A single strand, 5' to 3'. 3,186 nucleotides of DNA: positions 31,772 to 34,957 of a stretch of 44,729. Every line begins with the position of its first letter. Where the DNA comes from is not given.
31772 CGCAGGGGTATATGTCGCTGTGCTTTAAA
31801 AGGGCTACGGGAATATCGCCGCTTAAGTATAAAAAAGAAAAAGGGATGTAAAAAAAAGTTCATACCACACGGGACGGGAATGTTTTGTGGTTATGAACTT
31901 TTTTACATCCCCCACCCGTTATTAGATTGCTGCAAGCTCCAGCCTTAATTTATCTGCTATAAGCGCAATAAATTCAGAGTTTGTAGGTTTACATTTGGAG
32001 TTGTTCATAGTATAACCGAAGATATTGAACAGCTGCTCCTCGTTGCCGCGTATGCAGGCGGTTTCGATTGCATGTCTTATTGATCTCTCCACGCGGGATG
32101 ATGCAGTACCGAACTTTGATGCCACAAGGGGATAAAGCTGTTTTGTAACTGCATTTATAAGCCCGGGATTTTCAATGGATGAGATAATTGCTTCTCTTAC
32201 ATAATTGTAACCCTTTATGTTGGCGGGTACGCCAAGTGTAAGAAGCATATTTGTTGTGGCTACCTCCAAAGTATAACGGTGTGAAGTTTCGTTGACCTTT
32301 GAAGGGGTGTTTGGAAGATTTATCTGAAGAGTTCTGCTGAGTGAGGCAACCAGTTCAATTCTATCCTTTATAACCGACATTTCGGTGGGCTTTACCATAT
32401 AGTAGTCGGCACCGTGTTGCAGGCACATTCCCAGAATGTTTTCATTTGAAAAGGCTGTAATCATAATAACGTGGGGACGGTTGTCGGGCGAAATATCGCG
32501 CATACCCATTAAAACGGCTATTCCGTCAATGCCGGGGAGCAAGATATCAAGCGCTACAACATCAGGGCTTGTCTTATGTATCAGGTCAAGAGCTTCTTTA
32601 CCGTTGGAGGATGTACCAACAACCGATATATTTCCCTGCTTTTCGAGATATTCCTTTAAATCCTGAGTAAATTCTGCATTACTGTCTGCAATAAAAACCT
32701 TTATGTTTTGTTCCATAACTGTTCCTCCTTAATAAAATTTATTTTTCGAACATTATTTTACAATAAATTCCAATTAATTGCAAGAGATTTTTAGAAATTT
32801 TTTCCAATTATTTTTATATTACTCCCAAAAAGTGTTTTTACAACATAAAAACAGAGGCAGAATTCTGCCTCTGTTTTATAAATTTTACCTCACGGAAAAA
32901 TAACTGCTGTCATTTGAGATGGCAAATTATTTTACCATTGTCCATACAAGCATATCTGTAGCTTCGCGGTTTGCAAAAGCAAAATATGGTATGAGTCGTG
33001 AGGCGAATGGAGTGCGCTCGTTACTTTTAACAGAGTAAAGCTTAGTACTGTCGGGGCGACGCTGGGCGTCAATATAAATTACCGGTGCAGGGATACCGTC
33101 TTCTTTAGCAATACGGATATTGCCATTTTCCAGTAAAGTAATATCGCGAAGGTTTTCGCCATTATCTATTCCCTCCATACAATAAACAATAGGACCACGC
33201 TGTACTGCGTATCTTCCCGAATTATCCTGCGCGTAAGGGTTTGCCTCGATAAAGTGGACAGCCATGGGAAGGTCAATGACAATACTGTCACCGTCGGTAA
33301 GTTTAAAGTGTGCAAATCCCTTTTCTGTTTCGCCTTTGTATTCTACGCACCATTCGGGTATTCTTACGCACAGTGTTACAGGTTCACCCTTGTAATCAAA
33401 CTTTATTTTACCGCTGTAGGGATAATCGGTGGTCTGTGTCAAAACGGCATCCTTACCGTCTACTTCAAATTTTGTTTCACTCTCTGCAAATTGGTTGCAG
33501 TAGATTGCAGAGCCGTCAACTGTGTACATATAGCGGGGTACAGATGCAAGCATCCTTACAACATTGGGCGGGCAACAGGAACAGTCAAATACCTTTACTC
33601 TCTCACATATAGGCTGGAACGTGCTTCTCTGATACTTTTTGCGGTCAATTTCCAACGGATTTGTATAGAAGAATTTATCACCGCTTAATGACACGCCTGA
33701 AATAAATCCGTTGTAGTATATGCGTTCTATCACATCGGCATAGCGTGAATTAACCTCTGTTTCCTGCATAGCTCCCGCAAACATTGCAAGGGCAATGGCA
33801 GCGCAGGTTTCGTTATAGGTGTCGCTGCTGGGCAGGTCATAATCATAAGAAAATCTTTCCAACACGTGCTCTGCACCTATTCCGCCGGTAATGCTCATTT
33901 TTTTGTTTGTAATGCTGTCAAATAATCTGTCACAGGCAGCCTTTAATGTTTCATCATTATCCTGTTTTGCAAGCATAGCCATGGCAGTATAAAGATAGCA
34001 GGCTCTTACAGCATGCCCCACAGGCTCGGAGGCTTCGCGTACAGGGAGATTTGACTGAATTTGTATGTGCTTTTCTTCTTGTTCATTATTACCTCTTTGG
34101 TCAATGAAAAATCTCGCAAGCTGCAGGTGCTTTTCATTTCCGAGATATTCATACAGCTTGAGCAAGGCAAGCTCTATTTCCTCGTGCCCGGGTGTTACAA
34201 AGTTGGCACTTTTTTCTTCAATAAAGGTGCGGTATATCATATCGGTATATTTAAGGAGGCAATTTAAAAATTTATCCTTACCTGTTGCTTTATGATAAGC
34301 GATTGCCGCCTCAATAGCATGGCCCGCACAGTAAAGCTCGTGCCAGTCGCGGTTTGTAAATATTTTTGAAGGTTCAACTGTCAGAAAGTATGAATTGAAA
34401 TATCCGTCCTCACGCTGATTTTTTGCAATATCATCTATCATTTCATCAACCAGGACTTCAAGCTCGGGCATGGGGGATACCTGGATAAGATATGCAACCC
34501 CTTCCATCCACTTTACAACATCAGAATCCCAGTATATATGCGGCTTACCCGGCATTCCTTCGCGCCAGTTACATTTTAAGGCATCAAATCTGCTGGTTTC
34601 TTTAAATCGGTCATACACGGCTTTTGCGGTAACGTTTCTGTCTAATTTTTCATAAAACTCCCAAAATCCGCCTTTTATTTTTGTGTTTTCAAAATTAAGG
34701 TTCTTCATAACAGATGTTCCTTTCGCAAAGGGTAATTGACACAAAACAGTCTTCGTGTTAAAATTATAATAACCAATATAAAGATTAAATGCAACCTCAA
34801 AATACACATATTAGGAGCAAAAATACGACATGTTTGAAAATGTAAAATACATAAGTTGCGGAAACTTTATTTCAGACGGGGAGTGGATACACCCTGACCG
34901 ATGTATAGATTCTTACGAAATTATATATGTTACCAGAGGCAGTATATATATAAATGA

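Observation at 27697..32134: A diverged 213-bp duplication of the spo0A 3' end brackets a 4-kb AraC/GH31 island, with a 5-bp microhomology junction to a radC fragment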

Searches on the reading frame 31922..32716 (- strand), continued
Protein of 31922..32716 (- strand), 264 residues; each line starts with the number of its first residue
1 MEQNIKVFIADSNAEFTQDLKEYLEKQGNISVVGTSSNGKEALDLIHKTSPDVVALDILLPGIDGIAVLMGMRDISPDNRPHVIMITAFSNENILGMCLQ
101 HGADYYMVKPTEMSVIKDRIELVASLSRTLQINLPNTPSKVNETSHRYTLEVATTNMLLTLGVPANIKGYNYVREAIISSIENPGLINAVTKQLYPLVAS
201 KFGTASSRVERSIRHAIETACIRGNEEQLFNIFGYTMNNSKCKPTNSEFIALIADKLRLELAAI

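Call 38: find_related_loci(query=window:31925-32716:-, collection=metagenome_contigs, flank=10000)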
Query window:31925-32716:- (264 aa) in metagenome_contigs; peptide patterns used: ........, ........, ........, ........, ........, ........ (x = any residue, [..] = any of these).
600 stretches matched a pattern (row limit reached: there are more); 525 encode a relative of the query (tblastn E <= 1e-3); the best 80 are kept; 80 distinct loci.
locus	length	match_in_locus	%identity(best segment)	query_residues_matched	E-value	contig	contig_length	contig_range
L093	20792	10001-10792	49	1-261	5e-81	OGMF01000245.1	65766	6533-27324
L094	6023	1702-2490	48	1-261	6e-80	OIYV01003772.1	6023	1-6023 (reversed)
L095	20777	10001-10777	48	5-261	1e-78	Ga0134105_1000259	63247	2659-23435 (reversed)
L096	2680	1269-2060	48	1-261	2e-80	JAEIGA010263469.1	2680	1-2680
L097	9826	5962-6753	47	1-261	3e-78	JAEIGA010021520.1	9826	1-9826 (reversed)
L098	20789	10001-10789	48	1-263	2e-76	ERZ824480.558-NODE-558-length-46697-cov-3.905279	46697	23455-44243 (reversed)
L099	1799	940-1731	46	1-261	2e-79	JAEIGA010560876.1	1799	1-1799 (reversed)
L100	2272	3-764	48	10-261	1e-77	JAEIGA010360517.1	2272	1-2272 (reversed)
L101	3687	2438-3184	47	3-261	7e-75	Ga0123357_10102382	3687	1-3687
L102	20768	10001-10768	43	3-261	3e-66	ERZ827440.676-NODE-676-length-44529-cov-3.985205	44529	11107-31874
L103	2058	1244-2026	41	1-261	6e-65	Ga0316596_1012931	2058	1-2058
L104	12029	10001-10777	41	1-263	2e-62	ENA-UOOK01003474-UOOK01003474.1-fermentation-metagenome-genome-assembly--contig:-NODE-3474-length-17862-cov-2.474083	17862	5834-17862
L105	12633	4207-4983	41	1-263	2e-62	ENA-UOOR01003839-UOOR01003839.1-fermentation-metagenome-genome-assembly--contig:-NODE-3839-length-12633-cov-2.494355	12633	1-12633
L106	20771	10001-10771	43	1-261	2e-62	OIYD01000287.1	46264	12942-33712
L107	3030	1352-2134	41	3-263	2e-62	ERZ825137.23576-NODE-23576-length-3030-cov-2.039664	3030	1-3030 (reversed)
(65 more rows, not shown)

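Call 42: find_encoding_contigs(protein=P0003, flank=10000, max_places=4)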
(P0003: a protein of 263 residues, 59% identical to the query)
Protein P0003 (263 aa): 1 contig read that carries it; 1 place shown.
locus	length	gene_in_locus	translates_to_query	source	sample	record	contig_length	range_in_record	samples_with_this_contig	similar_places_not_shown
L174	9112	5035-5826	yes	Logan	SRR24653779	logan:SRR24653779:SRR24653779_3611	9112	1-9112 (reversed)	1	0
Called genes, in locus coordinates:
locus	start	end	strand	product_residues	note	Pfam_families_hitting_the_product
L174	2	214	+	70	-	?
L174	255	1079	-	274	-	PF08543:Phos_pyr_kin, PF00294:PfkB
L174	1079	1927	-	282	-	PF00950:ABC-3, PF01032:FecCD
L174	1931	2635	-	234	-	PF00005:ABC_tran, PF02463:SMC_N (faint), PF13304:AAA_21 (faint)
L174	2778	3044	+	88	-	PF01541:GIY-YIG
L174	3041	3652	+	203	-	PF01351:RNase_HII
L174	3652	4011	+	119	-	PF08378:NERD, PF02021:UPF0102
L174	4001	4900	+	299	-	PF01244:Peptidase_M19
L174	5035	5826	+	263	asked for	PF00072:Response_reg, PF08769:Spo0A_C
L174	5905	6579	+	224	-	PF02308:MgtC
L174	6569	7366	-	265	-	PF13428:TPR_14 (faint), PF13429:TPR_15, PF07719:TPR_2 (faint), PF12895:ANAPC3 (faint), PF14559:TPR_19 (faint), PF13432:TPR_16 (faint), PF13181:TPR_8 (faint), PF13424:TPR_12 (faint), +5 more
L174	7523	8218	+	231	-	PF00072:Response_reg, PF00486:Trans_reg_C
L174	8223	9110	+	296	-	?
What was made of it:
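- Tried and rejected: A deeper outgroup (59% Spo0A, L174) has an unrelated neighbourhood (call 42).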

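Call 43: find_encoding_contigs(protein=P0123, flank=10000, max_places=4)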
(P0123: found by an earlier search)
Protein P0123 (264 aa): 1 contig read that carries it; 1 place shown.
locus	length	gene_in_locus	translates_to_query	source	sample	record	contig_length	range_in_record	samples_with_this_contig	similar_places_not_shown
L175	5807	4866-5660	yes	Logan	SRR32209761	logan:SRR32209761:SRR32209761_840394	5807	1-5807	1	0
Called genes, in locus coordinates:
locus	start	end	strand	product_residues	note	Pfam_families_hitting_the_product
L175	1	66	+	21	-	?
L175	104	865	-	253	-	PF02311:AraC_binding, PF00165:HTH_AraC (faint), PF12833:HTH_18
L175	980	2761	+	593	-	PF07944:Beta-AFase-like_GH127_cat, PF20736:Glyco_hydro127M (weak), PF20737:Glyco_hydro127C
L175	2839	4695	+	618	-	PF01841:Transglut_core, PF13287:Fn3_assoc (weak), PF13290:CHB_HEX_C_1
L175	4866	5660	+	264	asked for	PF00072:Response_reg, PF08769:Spo0A_C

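Call 47: search_protein_families(library=ncbifam, proteins=[window:31922-32716:-])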
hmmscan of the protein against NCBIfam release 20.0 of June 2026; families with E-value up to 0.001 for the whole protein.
window:31922-32716:- (264 aa): 89 families (the best 25 are shown)
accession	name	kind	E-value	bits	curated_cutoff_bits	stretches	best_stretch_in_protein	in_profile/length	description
TIGR02875.1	spore_0_A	equivalog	1.2e-86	290.2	200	1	4-262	2-260/262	sporulation transcription factor Spo0A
NF008677.0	PRK11697.1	equivalog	1.3e-19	70.5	246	1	5-131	2-123/238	two-component system response regulator BtsR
NF001965.0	PRK00742.1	subfamily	1.5e-16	60.5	293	1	3-131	2-128/357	chemotaxis-specific protein-glutamate methyltransferase CheB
NF041733.1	resp_reg_CseB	equivalog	3.1e-16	59.5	350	1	22-147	18-136/228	two-component system response regulator CseB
NF052445.1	RespRegMctR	equivalog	1.1e-15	57.6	300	1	5-125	2-120/205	two-component system response regulator MctR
NF041367.1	CheY_Halo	equivalog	1.4e-15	57.6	200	1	7-121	1-111/114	chemotaxis protein CheY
NF007935.0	PRK10651.1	equivalog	1.4e-15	57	250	1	3-124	5-124/216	two-component system response regulator NarL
NF045944.1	ResRegRpaBCyano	equivalog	2.8e-15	56.3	330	1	9-129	2-115/229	response regulator transcription factor RpaB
NF007005.1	PRK09468.1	equivalog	3.2e-15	56.2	331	1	3-157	2-151/237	osmolarity response regulator transcription factor OmpR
NF011896.0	PRK15369.1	equivalog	1.5e-14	54.1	242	1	4-133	3-130/211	two component system response regulator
NF040689.1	MtrAB_MtrA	equivalog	1.8e-14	53.6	300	1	9-121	3-110/219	MtrAB system response regulator MtrA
TIGR02154.1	PhoB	equivalog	2.2e-14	53.3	296.2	1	6-129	4-125/226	phosphate regulon transcriptional regulator PhoB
NF051850.1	RespRegRprY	equivalog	6.4e-14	51.9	370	1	1-123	1-119/234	response regulator transcription factor RprY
NF008469.0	PRK11361.1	equivalog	7.2e-14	51.3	714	1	3-118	3-114/461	acetoacetate metabolism transcriptional regulator AtoC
NF040534.1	resp_reg_YycF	equivalog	8.5e-14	51.4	340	1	6-131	2-120/231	response regulator YycF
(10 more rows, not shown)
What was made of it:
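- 31922..32716 (-): Intact spo0A (264 aa). TIGR02875, 290 bits (call 47).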

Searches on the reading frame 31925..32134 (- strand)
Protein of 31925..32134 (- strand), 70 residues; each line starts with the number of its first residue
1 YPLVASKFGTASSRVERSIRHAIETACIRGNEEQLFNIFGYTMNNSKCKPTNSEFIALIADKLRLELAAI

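Call 53: find_homologous_proteins(query=window:31925-32134:-, max_evalue=1e-15)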
Query window:31925-32134:- (70 aa): 78 proteins with E <= 1e-15 among 125 candidates.
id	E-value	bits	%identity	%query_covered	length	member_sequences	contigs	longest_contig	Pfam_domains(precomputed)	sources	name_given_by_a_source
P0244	2.2e-23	99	72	96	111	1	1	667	PF08769.18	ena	-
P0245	1.3e-21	93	70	99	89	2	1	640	PF08769.18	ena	-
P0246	2.9e-21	92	72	96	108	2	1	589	PF08769.18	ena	-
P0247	8.6e-21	90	70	94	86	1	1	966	PF08769.18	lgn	-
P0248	3.1e-20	89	68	94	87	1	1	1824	PF08769.18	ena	-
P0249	3.3e-20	89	70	96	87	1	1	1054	PF08769.18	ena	-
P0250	4.2e-20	88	70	96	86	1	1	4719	PF08769.18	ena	-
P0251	7.5e-20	88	71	94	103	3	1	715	PF08769.18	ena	-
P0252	1.2e-19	87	71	94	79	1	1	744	PF08769.18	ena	-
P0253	1.4e-19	87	67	99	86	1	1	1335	PF08769.18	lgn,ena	-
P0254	2.4e-19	86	70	96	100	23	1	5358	PF08769.18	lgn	-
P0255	2.4e-19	86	67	96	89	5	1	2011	PF08769.18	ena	-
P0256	4.5e-19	85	71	94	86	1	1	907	PF08769.18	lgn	-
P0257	5.2e-19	85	64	99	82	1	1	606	PF08769.18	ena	-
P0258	6.2e-19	85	64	99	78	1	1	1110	PF08769.18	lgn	-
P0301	1.3e-16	77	64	94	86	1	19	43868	PF08769.18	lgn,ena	-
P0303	1.4e-16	77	64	94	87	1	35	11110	PF08769.18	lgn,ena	-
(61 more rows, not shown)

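Call 54: find_encoding_contigs(protein=P0301, flank=10000, max_places=3)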
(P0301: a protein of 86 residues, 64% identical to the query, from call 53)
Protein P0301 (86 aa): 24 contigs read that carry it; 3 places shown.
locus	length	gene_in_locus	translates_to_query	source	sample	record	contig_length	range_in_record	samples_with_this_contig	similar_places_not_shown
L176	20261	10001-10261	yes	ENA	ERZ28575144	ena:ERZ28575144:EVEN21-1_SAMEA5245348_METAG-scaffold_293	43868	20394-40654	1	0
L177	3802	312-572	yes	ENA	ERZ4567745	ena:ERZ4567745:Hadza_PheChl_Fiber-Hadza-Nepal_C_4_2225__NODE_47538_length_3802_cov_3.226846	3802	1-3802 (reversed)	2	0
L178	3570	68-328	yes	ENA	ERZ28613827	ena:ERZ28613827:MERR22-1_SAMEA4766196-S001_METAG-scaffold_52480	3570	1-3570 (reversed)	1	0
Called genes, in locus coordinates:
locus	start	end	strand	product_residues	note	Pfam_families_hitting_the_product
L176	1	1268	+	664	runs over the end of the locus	PF13802:Gal_mutarotas_2, PF01055:Glyco_hydro_31_2nd, PF21365:Glyco_hydro_31_3rd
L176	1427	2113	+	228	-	PF20599:DUF6796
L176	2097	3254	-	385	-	PF01168:Ala_racemase_N, PF00842:Ala_racemase_C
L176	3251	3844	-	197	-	PF02557:VanY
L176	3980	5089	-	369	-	PF00512:HisKA, PF02518:HATPase_c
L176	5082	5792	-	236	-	PF00072:Response_reg, PF00486:Trans_reg_C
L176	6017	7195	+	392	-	PF01053:Cys_Met_Meta_PP, PF00155:Aminotran_1_2 (weak), PF02347:GDC-P (weak)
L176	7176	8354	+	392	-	PF00155:Aminotran_1_2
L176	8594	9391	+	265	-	PF00072:Response_reg, PF08769:Spo0A_C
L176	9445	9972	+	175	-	-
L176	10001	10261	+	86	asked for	PF08769:Spo0A_C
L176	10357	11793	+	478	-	PF08323:Glyco_transf_5, PF00534:Glycos_transf_1, PF13692:Glyco_trans_1_4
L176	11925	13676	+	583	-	PF05833:NFACT_N, PF05670:NFACT-R_1, PF18297:NFACT-R_2 (weak)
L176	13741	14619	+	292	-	PF03755:YicC-like_N, PF08340:YicC-like_C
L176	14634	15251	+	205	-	PF00625:Guanylate_kin, PF13238:AAA_18 (weak)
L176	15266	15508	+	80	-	PF01192:RNA_pol_Rpb6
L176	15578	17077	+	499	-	PF01225:Mur_ligase (weak), PF08245:Mur_ligase_M, PF02875:Mur_ligase_C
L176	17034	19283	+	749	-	PF17764:PriA_3primeBD, PF00270:DEAD, PF04851:ResIII, PF18319:Zn_ribbon_PriA, PF00271:Helicase_C, PF18074:PriA_C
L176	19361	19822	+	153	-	PF01327:Pep_deformylase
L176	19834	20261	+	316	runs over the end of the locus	PF00551:Formyl_trans_N, PF02911:Formyl_trans_C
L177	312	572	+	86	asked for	PF08769:Spo0A_C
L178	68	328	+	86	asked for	PF08769:Spo0A_C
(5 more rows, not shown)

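Call 55: find_encoding_contigs(protein=P0303, flank=10000, max_places=3)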
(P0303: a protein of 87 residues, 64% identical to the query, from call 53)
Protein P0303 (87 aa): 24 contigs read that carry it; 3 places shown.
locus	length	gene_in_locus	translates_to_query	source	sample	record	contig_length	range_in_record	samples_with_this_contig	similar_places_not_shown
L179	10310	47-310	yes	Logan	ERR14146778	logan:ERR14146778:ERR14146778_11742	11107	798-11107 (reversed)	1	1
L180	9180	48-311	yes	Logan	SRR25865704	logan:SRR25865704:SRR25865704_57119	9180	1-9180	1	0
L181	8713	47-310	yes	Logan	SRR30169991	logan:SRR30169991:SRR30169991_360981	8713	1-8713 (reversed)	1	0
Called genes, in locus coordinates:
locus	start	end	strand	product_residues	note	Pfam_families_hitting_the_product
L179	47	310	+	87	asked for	PF08769:Spo0A_C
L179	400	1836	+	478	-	PF08323:Glyco_transf_5, PF13439:Glyco_transf_4 (faint), PF00534:Glycos_transf_1, PF13692:Glyco_trans_1_4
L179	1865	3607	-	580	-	PF05833:NFACT_N, PF05670:NFACT-R_1, PF18297:NFACT-R_2 (weak)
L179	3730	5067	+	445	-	PF13393:tRNA-synt_His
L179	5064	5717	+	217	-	PF01634:HisG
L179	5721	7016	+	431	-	PF00815:Histidinol_dh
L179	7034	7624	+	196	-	PF00475:IGPD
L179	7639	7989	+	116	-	PF01502:PRA-CH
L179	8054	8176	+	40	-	-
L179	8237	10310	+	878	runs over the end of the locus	PF01411:tRNA-synt_2c, PF07973:tRNA_SAD, PF02272:DHHA1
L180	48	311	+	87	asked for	PF08769:Spo0A_C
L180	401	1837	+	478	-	PF08323:Glyco_transf_5, PF13439:Glyco_transf_4 (faint), PF00534:Glycos_transf_1, PF13692:Glyco_trans_1_4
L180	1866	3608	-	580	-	PF05833:NFACT_N, PF05670:NFACT-R_1, PF18297:NFACT-R_2 (weak)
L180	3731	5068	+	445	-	PF13393:tRNA-synt_His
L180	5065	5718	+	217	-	PF01634:HisG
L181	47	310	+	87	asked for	PF08769:Spo0A_C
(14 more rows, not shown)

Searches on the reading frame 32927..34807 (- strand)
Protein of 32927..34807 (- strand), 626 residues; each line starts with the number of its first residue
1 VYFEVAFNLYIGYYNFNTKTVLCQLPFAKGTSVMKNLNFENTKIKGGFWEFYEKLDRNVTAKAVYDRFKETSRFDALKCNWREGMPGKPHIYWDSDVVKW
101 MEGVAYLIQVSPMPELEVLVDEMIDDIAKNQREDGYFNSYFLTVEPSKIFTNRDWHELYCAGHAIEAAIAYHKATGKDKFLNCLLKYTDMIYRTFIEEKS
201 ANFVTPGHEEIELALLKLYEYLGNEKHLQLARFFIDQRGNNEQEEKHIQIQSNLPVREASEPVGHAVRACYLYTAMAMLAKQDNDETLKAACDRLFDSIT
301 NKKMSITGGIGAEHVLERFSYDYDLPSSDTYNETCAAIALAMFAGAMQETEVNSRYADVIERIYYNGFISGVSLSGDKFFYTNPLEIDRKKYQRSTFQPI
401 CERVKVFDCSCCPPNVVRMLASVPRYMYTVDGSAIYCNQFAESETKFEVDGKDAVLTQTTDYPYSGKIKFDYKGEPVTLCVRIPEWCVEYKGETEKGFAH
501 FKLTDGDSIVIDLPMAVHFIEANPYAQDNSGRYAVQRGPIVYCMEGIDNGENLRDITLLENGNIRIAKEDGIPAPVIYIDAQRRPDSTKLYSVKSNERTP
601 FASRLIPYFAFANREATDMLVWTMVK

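Call 6: search_protein_families(library=pfam, proteins=[window:32927-34807:-])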
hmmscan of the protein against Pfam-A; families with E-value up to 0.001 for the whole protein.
window:32927-34807:- (626 aa): 3 families
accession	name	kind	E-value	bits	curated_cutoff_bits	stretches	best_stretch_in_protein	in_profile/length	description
PF07944.18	Beta-AFase-like_GH127_cat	-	2.4e-86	290.5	24.9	1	43-424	3-375/376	Beta-L-arabinofuranosidase, GH127 catalytic domain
PF20737.2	Glyco_hydro127C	-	2.2e-21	75.8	23.7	1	517-623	1-70/71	Glycoside hydrolase family 127 C-terminal domain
PF20736.2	Glyco_hydro127M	-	8.6e-08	32.6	24.2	1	435-491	2-59/95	Beta-L-arabinofuranosidase, GH127 middle domain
